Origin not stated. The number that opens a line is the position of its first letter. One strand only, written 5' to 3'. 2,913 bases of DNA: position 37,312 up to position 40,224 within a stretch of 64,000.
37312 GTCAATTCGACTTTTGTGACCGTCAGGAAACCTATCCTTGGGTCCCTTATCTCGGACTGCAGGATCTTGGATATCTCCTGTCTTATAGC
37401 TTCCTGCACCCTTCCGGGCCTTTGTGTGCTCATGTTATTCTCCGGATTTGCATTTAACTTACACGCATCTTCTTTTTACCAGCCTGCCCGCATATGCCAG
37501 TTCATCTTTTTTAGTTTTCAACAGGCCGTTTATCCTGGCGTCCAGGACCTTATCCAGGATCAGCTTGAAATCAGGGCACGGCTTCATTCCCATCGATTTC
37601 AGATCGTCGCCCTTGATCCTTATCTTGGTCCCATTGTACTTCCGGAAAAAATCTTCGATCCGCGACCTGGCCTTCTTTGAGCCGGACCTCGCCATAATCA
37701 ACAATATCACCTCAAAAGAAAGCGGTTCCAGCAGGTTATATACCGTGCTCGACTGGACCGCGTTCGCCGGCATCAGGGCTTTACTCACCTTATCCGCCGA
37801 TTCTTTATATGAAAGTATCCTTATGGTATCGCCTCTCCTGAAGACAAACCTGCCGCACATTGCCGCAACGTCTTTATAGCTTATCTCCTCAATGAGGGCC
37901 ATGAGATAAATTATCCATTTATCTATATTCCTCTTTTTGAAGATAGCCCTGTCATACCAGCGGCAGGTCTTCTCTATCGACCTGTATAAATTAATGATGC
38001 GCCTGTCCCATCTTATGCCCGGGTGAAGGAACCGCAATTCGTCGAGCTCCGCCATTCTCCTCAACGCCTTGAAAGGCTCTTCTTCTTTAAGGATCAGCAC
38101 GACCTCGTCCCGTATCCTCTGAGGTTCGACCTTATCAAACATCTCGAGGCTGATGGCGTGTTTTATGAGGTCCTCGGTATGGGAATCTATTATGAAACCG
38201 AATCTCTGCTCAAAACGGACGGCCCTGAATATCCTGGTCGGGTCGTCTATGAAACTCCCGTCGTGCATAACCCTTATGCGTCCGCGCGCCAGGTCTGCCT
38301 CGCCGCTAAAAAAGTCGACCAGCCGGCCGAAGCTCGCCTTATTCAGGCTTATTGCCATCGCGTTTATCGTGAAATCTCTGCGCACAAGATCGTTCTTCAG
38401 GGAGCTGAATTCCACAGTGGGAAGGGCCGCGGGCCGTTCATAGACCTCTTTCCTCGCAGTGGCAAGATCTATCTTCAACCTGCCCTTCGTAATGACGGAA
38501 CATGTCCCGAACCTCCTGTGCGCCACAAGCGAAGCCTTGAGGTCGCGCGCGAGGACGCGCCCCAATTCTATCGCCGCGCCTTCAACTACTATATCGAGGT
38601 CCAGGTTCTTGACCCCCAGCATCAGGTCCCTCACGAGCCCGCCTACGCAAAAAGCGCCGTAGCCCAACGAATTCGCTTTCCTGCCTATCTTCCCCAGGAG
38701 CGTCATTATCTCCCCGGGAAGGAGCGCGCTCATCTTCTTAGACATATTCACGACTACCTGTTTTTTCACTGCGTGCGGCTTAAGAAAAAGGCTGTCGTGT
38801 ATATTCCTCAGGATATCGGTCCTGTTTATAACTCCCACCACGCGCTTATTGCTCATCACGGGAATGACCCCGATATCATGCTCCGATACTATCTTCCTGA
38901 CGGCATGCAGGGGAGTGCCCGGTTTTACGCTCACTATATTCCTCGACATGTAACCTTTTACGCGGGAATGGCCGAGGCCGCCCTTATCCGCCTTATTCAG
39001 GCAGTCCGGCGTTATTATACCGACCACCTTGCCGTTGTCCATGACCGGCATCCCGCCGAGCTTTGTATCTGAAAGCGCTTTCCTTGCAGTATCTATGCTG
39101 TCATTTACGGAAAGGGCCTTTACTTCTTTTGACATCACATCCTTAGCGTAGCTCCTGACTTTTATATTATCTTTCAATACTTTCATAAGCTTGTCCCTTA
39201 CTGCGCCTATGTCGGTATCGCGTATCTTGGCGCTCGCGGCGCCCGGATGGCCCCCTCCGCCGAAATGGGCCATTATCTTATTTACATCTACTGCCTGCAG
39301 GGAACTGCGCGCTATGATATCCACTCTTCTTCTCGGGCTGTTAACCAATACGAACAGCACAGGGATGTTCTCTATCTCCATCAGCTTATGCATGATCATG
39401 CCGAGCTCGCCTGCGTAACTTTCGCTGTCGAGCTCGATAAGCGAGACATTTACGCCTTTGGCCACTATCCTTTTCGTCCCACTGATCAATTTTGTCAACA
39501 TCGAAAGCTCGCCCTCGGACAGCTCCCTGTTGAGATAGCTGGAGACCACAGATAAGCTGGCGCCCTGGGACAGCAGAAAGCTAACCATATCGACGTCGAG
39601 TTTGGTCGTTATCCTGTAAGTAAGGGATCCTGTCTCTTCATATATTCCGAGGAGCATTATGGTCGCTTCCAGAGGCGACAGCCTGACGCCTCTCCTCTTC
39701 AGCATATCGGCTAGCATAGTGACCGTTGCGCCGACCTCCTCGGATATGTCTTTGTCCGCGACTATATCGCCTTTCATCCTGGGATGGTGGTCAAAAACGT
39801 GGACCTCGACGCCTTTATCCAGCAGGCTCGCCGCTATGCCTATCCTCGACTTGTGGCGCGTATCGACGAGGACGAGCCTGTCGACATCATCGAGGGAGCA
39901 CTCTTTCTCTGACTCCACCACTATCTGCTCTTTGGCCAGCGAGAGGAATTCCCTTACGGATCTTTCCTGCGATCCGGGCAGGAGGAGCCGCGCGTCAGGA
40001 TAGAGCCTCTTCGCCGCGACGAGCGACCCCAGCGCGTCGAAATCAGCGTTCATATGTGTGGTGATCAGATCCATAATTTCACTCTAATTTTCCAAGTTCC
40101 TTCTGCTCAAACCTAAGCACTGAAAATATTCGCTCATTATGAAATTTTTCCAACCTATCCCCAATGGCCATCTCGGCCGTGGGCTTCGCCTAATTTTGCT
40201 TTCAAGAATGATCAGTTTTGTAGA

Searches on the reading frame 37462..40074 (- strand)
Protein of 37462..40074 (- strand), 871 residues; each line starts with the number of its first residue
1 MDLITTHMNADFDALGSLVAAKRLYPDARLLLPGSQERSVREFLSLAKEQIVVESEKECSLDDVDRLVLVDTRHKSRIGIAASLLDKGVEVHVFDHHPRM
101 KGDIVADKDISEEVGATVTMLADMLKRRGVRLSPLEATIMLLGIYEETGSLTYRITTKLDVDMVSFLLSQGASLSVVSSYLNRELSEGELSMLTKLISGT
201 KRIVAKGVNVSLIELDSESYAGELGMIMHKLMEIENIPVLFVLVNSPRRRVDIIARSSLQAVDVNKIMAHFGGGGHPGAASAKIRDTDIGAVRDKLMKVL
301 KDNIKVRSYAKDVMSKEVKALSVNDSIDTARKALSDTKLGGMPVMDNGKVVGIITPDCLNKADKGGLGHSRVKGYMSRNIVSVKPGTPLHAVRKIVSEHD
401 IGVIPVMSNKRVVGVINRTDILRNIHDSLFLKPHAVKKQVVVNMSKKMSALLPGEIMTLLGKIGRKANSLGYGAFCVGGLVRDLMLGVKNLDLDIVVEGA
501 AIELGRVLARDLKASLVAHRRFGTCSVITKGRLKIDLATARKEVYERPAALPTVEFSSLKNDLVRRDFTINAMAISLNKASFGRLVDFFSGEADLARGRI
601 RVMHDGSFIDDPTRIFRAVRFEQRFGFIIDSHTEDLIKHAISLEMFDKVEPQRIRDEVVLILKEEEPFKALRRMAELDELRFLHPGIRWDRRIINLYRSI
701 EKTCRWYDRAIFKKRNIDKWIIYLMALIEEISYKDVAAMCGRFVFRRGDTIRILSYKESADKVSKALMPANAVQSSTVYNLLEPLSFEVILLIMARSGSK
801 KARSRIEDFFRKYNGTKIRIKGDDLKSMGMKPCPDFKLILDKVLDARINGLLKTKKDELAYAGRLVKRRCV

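Call 37: search_protein_families(library=pfam, proteins=[window:37462-40074:-], max_evalue=0.00001)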
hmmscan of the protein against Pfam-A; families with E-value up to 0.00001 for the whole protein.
window:37462-40074:- (871 aa): 5 families
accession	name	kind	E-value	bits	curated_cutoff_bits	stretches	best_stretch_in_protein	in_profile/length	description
PF01743.26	PolyA_pol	-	2.2e-28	99.6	23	1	475-601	2-126/126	Poly A polymerase head domain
PF00571.33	CBS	-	3.9e-22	78.8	24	2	372-426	1-56/57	CBS domain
PF01368.27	DHH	-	9.6e-12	45.7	28.1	1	3-144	3-125/125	DHH family, N-terminal domain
PF02272.25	DHHA1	-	2.6e-10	41.1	25.9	1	217-300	11-100/102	DHHA1 domain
PF12627.12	PolyA_pol_RNAbd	-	4.8e-06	26.7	22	0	626-687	1-60/64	Probable RNA and SrmB- binding site of polymerase A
